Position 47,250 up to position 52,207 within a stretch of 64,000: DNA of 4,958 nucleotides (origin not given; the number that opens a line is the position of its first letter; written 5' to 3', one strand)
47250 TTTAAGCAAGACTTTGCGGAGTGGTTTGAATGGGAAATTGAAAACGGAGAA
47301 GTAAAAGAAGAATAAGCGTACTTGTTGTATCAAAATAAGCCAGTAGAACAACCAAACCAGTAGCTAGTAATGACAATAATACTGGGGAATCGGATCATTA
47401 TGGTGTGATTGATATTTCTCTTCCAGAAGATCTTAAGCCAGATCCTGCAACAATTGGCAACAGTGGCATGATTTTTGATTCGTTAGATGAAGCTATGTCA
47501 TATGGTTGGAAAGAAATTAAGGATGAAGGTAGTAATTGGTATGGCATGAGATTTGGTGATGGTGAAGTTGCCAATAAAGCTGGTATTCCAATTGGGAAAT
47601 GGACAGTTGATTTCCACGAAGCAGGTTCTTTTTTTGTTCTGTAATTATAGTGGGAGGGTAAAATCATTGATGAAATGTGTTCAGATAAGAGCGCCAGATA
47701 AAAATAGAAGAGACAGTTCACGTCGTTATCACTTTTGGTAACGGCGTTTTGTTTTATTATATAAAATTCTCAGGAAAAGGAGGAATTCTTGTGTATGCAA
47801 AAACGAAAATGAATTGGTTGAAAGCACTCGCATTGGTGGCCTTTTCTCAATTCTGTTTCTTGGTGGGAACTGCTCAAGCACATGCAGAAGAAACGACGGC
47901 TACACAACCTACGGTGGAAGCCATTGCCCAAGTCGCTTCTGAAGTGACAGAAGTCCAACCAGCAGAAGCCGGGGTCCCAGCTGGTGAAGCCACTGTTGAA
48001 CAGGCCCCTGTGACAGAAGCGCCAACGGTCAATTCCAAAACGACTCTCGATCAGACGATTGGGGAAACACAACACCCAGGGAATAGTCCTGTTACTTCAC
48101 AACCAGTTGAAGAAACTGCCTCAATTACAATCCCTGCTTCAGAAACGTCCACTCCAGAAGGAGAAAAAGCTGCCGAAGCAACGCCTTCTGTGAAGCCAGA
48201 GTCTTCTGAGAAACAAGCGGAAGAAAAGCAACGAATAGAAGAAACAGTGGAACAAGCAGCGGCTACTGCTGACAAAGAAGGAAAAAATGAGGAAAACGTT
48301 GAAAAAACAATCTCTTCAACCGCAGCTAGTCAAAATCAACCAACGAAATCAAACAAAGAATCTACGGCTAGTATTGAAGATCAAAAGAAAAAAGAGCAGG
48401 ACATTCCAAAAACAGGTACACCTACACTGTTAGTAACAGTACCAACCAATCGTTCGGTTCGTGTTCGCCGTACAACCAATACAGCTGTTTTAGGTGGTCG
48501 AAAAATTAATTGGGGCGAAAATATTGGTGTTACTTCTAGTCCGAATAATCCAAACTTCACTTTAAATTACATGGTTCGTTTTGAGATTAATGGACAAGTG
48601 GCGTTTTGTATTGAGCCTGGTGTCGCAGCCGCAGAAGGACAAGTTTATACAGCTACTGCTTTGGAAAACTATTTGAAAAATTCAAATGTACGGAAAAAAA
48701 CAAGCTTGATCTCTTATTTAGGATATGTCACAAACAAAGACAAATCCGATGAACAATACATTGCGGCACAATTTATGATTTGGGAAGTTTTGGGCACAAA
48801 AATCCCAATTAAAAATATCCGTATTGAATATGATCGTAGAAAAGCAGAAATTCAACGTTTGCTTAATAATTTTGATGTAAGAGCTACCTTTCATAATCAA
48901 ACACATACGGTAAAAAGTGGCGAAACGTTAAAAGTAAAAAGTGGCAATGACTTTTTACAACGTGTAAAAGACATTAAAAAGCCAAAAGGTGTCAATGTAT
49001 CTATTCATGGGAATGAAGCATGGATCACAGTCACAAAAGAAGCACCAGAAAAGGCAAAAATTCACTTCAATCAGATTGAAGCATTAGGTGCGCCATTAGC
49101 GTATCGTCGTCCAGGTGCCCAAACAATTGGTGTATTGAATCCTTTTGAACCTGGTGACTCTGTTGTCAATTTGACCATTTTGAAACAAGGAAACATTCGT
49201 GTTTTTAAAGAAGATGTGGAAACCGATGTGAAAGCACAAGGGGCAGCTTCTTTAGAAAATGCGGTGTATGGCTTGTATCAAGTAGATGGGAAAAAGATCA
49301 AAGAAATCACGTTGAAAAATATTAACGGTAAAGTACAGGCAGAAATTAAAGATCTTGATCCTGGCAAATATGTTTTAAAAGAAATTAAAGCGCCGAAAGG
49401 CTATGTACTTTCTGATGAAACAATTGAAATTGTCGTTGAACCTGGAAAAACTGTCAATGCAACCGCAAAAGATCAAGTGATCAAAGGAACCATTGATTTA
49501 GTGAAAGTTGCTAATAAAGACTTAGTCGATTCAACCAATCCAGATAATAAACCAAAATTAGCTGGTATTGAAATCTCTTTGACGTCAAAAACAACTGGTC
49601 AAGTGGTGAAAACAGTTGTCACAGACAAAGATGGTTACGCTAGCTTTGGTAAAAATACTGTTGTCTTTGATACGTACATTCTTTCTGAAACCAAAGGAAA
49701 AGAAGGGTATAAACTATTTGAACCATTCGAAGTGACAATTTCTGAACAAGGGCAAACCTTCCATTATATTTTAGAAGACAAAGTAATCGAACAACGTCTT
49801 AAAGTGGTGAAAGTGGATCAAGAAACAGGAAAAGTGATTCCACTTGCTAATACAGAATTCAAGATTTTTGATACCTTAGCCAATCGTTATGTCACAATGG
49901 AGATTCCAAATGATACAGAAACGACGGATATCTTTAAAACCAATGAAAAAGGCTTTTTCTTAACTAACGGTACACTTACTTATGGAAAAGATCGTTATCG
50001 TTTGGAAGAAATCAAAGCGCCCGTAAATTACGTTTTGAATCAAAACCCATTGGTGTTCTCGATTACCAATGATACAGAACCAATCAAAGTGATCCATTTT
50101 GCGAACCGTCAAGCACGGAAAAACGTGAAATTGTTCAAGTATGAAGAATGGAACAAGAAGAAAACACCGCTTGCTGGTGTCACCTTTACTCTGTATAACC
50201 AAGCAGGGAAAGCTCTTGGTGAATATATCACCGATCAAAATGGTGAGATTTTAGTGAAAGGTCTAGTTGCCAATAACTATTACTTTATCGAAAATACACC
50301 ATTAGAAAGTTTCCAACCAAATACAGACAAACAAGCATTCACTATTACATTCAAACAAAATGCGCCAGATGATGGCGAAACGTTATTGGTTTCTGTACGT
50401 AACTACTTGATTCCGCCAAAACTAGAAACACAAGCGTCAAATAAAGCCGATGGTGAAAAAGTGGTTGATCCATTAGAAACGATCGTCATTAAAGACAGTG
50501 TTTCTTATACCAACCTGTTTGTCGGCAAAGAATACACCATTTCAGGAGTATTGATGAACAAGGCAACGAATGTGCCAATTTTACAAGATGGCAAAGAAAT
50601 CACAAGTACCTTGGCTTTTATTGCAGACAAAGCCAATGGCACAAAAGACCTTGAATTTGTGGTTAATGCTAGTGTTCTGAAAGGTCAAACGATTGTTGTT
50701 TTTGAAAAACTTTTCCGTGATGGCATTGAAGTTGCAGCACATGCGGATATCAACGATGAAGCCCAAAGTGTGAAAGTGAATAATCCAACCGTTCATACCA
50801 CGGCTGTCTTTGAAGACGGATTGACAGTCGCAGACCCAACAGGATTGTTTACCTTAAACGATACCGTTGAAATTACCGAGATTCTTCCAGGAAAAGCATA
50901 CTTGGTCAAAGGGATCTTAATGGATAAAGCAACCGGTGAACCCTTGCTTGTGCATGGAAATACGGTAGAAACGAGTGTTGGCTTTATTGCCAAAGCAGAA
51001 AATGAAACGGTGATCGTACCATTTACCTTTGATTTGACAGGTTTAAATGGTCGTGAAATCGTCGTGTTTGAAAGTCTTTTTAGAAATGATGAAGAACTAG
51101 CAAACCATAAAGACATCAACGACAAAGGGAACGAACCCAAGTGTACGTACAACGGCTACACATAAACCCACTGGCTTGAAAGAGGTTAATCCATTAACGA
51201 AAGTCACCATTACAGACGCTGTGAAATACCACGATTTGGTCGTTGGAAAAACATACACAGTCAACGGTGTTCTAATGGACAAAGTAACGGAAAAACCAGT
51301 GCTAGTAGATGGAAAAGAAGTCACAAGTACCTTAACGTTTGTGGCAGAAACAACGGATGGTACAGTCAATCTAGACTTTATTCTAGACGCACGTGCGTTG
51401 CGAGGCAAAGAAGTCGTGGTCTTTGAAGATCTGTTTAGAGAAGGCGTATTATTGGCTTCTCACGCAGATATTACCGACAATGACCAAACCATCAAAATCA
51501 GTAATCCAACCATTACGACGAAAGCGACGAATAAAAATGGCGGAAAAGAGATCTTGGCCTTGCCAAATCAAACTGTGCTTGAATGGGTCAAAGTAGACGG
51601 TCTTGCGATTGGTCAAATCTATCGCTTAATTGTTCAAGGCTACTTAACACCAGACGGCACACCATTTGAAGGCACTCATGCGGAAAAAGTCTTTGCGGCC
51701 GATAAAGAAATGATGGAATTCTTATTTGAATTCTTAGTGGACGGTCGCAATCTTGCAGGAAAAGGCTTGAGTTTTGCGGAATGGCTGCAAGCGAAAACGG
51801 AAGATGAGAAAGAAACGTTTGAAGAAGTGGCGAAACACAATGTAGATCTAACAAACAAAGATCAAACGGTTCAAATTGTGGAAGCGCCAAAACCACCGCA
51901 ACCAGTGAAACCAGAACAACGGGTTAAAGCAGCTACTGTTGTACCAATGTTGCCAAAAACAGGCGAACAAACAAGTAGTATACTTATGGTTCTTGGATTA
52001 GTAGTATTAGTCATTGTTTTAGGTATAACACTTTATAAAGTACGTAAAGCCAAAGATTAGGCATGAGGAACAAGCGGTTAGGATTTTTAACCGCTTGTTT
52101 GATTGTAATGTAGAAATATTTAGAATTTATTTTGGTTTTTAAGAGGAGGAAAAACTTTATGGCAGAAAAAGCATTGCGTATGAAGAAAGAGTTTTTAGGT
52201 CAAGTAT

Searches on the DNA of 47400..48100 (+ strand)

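Call 15: search_dna_similar(query=window:47400-48100:+, collection=plasmids, mode=distant, max_rows=40)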
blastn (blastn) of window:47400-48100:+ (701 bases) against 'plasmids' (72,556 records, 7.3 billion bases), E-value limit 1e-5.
Records with a match: 2; places in all: 2; records where one place covers at least 80% of the query: 1.
Best place of each record, by identity: 60-80% 2.
By first word of the organism name: Enterococcus 2.
By predicted mobility (MOB-suite, as given by PLSDB): non-mobilizable 1; conjugative 1.
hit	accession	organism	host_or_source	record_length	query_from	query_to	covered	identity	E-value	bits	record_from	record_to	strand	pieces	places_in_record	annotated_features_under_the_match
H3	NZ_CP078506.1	Enterococcus gallinarum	Mus musculus,feces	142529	39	690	80%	68.7%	4e-23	192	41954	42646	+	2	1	VaFE repeat-containing surface-anchored protein | LysM domain-containing protein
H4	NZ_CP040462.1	Enterococcus sp. M190262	Homo sapiens,whole organism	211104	318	690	53%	67.7%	6e-27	129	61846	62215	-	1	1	VaFE repeat-containing surface-anchored protein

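Call 16: get_annotated_region(hit=H3, flank=6000)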
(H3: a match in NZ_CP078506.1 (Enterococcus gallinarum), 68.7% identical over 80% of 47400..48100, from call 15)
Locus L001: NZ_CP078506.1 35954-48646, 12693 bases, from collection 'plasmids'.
description: Enterococcus gallinarum strain fecal_iso1 plasmid pEG001, complete sequence
organism: Enterococcus gallinarum (NCBI taxid 1353)
taxonomy: Bacteria; Bacillota; Bacilli; Lactobacillales; Enterococcaceae; Enterococcus; Enterococcus gallinarum
host: -; source: Mus musculus,feces; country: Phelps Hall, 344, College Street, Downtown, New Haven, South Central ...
typing (MOB-suite, as given by PLSDB): non-mobilizable
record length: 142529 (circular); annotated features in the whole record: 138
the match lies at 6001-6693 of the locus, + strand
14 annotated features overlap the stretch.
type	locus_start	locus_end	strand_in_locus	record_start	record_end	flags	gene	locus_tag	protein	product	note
CDS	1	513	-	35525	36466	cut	-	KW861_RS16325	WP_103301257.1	hypothetical protein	-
CDS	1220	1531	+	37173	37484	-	-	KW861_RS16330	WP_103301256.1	hypothetical protein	-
CDS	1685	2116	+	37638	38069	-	-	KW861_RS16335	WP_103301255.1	hypothetical protein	-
CDS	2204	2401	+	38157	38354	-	-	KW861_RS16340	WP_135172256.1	hypothetical protein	-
CDS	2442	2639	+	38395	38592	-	-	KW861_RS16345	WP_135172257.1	hypothetical protein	-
CDS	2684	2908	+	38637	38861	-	-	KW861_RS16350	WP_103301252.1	hypothetical protein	-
CDS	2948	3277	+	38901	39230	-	-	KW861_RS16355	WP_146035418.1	hypothetical protein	-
CDS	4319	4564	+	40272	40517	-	-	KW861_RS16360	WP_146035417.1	hypothetical protein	-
CDS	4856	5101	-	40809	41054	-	-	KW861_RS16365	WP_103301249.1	hypothetical protein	-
CDS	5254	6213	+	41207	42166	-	-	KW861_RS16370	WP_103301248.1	LysM domain-containing protein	-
CDS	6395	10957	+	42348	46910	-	-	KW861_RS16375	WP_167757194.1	VaFE repeat-containing surface-anchored protein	-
CDS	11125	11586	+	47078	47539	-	-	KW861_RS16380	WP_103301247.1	hypothetical protein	-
CDS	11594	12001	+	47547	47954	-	-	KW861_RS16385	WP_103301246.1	hypothetical protein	-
CDS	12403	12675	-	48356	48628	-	-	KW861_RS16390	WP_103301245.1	hypothetical protein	-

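Call 17: get_annotated_region(hit=H4, flank=6000)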
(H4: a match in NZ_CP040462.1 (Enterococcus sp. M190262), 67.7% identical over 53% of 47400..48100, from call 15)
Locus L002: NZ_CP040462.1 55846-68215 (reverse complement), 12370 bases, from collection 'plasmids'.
description: Enterococcus sp. M190262 plasmid pM190262, complete sequence
organism: Enterococcus sp. M190262 (NCBI taxid 2582830)
taxonomy: Bacteria; Bacillota; Bacilli; Lactobacillales; Enterococcaceae; Enterococcus; Enterococcus sp. M190262
host: -; source: Homo sapiens,whole organism; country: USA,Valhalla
typing (MOB-suite, as given by PLSDB): conjugative; relaxase MOBP; mating-pair formation MPF_T
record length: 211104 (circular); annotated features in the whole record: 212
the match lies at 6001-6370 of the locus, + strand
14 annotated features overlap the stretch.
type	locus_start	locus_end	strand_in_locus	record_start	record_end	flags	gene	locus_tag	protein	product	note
CDS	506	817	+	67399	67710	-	-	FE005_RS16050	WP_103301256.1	hypothetical protein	-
CDS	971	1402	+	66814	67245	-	-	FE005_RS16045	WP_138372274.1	hypothetical protein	-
CDS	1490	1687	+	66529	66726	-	-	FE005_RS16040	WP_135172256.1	hypothetical protein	-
CDS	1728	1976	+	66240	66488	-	-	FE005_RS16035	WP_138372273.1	hypothetical protein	-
CDS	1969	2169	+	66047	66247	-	-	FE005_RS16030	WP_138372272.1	hypothetical protein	-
CDS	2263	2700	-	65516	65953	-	-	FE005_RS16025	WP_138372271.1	hypothetical protein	-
CDS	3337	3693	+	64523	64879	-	-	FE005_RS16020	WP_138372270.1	hypothetical protein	-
CDS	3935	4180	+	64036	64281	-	-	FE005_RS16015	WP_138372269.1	hypothetical protein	-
CDS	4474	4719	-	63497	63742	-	-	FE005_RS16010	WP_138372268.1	hypothetical protein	-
CDS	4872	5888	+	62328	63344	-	-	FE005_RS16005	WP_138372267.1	LysM domain-containing protein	-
CDS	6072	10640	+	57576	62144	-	-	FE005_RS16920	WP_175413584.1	VaFE repeat-containing surface-anchored protein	-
CDS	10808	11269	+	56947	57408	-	-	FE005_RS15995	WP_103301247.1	hypothetical protein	-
CDS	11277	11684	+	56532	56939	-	-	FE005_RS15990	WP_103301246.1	hypothetical protein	-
CDS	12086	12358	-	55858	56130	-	-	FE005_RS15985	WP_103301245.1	hypothetical protein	-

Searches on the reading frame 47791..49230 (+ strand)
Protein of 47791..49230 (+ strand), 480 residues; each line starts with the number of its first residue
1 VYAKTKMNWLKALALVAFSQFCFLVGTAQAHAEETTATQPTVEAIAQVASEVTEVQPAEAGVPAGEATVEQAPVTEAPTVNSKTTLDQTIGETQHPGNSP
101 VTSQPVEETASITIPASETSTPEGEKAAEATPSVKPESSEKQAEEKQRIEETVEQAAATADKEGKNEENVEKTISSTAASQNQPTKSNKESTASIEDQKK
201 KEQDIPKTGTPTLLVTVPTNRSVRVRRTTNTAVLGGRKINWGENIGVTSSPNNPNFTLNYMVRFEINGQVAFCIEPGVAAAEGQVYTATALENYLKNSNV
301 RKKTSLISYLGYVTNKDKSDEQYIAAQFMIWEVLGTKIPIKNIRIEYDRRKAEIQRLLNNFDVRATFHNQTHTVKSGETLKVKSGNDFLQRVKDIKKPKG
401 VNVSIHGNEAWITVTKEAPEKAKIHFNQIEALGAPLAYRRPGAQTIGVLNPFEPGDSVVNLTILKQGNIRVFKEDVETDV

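Call 39: find_homologous_proteins(query=window:47791-49230:+, max_evalue=1e-10)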
Query window:47791-49230:+ (480 aa): 11 proteins with E <= 1e-10 among 8000 candidates.
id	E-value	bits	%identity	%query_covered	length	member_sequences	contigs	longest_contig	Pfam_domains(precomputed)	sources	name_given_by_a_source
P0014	9.9e-278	939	90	100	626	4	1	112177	PF17802.8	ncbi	ncbi:SpaA isopeptide-forming pilin-related protein, partial [Enterococcus gallinarum]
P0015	1.1e-277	939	90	100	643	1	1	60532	PF17802.8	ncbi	ncbi:SpaA isopeptide-forming pilin-related protein, partial [Enterococcus gallinarum]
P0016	1.2e-277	939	90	100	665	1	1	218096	PF17802.8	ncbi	ncbi:thioester domain-containing protein, partial [Enterococcus gallinarum]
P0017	1.4e-277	939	90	100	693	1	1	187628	PF17802.8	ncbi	ncbi:SpaA isopeptide-forming pilin-related protein, partial [Enterococcus innesii]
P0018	6.6e-186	637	67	100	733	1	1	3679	PF08341.17,PF17802.8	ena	-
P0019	6.8e-141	489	79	56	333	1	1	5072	PF08341.17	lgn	-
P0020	2.6e-134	467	61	85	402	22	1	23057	-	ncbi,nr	ncbi:Cys-Gln thioester bond-forming surface protein, partial [Enterococcus faecalis]|nr:Cys-Gln thio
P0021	2.8e-114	401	45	100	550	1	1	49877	PF17802.8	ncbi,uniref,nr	ncbi:SpaA isopeptide-forming pilin-related protein, partial [Enterococcus gallinarum]|uniref:SpaA is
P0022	1.1e-99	353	93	36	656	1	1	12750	PF18202.8,PF17802.8,PF17210.10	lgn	-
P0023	1.4e-39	155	90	18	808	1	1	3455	PF18202.8,PF17802.8,PF17210.10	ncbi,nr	ncbi:LPXTG cell wall anchor domain-containing protein, partial [Enterococcus faecium]|nr:LPXTG cell 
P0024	9.6e-15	73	93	10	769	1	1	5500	PF18202.8,PF17802.8,PF17210.10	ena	-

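Call 40: find_encoding_contigs(protein=P0020, flank=2500, max_places=3)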
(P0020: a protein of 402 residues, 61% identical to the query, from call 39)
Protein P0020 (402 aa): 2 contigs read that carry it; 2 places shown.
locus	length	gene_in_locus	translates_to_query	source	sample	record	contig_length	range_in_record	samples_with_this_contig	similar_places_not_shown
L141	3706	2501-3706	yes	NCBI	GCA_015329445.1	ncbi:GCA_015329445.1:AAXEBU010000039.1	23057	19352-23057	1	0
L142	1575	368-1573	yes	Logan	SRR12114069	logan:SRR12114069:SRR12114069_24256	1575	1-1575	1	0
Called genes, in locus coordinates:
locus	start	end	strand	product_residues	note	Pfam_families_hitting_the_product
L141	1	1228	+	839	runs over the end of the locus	PF00158:Sigma54_activat, PF00004:AAA, PF07724:AAA_2 (weak), PF07728:AAA_5, PF13401:AAA_22 (weak), PF03610:EIIA-man (weak), PF00874:PRD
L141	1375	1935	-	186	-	-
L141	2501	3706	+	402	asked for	?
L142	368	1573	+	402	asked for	?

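Call 41: find_encoding_contigs(protein=P0021, flank=2500, max_places=3)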
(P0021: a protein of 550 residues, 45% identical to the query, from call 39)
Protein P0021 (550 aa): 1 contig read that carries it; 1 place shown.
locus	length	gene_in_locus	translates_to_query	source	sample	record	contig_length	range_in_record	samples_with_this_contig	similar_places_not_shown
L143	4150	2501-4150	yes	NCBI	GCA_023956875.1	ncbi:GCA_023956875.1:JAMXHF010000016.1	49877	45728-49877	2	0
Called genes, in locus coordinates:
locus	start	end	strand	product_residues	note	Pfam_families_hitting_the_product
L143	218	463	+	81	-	-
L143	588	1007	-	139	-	-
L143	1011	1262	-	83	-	-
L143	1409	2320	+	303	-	PF01476:LysM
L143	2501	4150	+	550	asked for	PF17802:SpaA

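Call 42: find_encoding_contigs(protein=P0018, flank=2500, max_places=3)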
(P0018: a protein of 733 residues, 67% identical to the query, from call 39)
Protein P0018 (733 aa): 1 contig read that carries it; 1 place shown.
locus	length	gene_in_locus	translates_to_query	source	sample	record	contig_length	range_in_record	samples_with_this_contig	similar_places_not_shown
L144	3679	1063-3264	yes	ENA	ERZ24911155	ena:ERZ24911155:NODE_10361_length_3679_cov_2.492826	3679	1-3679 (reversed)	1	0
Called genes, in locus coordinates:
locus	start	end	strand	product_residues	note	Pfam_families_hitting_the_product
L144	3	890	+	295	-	?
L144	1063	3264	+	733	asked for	PF08341:TED (faint), PF17802:SpaA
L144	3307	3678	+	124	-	?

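Call 91: search_protein_families(library=pfam, proteins=[L143:1014-1262:-, L143:591-1007:-], max_evalue=0.01)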
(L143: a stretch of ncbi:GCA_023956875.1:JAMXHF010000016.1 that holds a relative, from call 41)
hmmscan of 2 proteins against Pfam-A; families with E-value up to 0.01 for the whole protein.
L143:1014-1262:- (83 aa): 0 families

L143:591-1007:- (139 aa): 0 families

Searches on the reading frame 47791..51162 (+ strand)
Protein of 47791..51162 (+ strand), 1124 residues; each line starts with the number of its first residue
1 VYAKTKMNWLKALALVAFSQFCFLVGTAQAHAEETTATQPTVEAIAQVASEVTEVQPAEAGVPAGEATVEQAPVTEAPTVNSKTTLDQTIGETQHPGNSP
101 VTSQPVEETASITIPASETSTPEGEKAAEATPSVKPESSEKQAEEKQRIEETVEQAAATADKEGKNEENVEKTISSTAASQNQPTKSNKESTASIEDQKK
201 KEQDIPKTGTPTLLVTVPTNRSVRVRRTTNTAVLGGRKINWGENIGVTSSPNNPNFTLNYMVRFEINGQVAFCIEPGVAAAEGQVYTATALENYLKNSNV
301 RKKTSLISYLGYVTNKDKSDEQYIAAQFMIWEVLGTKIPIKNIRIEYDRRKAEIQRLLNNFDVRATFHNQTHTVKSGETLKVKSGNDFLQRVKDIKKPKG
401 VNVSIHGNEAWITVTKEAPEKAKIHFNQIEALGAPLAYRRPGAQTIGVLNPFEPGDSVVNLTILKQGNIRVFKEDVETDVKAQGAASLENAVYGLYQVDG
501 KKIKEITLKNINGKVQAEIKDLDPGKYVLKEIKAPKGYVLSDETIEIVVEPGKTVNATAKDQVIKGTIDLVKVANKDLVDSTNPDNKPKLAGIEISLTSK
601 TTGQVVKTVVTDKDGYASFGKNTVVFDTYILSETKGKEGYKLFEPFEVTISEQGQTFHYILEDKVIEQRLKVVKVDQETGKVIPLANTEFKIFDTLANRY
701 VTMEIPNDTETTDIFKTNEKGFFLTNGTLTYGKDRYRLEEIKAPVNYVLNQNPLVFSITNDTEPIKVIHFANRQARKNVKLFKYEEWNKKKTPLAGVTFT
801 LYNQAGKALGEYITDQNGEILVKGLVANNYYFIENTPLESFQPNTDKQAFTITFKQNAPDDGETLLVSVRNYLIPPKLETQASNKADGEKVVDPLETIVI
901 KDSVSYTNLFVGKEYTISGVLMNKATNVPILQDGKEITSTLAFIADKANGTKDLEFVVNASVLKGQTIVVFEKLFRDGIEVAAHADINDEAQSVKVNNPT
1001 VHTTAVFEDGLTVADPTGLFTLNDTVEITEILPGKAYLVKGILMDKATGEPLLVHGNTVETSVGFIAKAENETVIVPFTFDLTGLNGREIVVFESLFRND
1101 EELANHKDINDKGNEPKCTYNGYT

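Call 68: search_protein_families(library=pfam, proteins=[window:47791-51162:+], max_evalue=0.001)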
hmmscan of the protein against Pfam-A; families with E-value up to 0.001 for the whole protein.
window:47791-51162:+ (1124 aa): 5 families
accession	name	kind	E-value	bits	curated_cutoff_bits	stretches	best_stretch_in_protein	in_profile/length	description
PF17802.7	SpaA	-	3e-52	175.2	23.1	4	480-562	8-90/91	Prealbumin-like fold domain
PF18202.7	TQ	-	3.3e-46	157.3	23.8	2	876-996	1-127/127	T-Q ester bond containing domain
PF08341.16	TED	-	3.8e-07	30.9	22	1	270-337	1-74/102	Thioester domain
PF11974.14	bMG3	-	4e-07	30.4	34.9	0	790-825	24-59/103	Bacterial alpha-2-macroglobulin MG3 domain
PF17210.9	SdrD_B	-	7.5e-06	26.5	29.7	0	789-840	19-70/112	SdrD B-like domain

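Call 77: search_protein_families(library=ncbifam, proteins=[window:47791-51162:+], max_evalue=0.001)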
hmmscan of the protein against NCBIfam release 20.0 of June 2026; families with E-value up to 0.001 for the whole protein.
window:47791-51162:+ (1124 aa): 2 families
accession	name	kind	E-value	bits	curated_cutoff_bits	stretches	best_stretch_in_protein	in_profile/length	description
NF033903.0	VaFE_rpt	domain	1.9e-58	196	24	2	876-979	17-120/121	VaFE repeat-containing surface-anchored protein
NF033902.0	iso_D2_wall_anc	subfamily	2.3e-07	30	95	2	669-763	381-484/540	SpaH/EbpB family LPXTG-anchored major pilin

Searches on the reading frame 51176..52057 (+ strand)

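Call 68: search_protein_families(library=pfam, proteins=[window:51176-52057:+], max_evalue=0.001)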
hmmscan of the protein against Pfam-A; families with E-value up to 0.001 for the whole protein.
window:51176-52057:+ (294 aa): 2 families
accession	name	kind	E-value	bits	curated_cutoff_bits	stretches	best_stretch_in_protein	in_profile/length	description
PF18202.7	TQ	-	5.5e-36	124.2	23.8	2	2-107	15-126/127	T-Q ester bond containing domain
PF00746.26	Gram_pos_anchor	-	5e-06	26.8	20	1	259-293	9-41/43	LPXTG cell wall anchor motif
